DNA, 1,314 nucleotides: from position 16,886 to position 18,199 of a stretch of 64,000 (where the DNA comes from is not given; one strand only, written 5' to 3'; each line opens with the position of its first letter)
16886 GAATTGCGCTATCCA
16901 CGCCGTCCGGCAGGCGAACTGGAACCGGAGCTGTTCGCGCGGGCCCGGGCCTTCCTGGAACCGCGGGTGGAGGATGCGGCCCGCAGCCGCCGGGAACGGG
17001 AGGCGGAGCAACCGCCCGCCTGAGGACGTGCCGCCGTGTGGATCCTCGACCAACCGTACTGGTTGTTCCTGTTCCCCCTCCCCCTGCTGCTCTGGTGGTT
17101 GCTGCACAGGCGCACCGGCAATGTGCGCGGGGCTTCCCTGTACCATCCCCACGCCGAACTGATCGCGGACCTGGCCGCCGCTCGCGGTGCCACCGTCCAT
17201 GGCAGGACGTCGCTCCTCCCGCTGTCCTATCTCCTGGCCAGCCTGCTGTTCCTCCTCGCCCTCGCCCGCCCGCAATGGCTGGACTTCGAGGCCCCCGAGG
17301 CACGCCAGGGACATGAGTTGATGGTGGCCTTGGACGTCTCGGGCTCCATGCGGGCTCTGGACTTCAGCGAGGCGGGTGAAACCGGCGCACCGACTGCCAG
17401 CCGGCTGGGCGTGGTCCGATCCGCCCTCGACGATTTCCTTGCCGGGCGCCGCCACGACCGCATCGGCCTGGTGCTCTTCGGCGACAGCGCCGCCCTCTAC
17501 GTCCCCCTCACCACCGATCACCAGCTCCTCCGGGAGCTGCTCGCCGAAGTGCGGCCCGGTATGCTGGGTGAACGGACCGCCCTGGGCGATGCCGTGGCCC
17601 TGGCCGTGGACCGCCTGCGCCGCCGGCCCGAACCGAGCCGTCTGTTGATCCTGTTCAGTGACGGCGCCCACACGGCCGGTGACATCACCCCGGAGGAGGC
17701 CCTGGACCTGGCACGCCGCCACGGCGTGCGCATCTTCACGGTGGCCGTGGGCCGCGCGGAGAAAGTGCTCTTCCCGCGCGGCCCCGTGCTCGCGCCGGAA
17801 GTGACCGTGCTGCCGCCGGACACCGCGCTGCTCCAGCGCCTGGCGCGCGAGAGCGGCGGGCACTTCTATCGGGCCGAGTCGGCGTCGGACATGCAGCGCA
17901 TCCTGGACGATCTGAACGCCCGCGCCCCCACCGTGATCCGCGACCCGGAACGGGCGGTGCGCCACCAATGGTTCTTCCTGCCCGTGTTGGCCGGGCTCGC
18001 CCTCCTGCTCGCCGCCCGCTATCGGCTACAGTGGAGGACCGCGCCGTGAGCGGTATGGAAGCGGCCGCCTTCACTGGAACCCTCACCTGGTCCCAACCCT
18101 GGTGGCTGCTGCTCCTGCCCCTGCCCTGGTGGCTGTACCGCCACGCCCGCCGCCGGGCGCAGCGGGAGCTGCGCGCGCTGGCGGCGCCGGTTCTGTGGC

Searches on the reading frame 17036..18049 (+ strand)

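Call 51: search_protein_families(library=pfam, proteins=[window:17036-18049:+], max_evalue=0.00001)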
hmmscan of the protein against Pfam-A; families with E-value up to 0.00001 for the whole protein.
window:17036-18049:+ (337 aa): 3 families
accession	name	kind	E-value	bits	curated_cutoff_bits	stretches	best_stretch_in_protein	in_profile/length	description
PF00092.34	VWA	-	6.2e-18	66.1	23.8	1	95-290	2-172/174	von Willebrand factor type A domain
PF13519.12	VWA_2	-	1.5e-17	64.6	27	1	95-210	1-106/107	von Willebrand factor type A domain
PF01882.25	DUF58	-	3.3e-06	26.9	23.4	1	89-236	32-164/216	Protein of unknown function DUF58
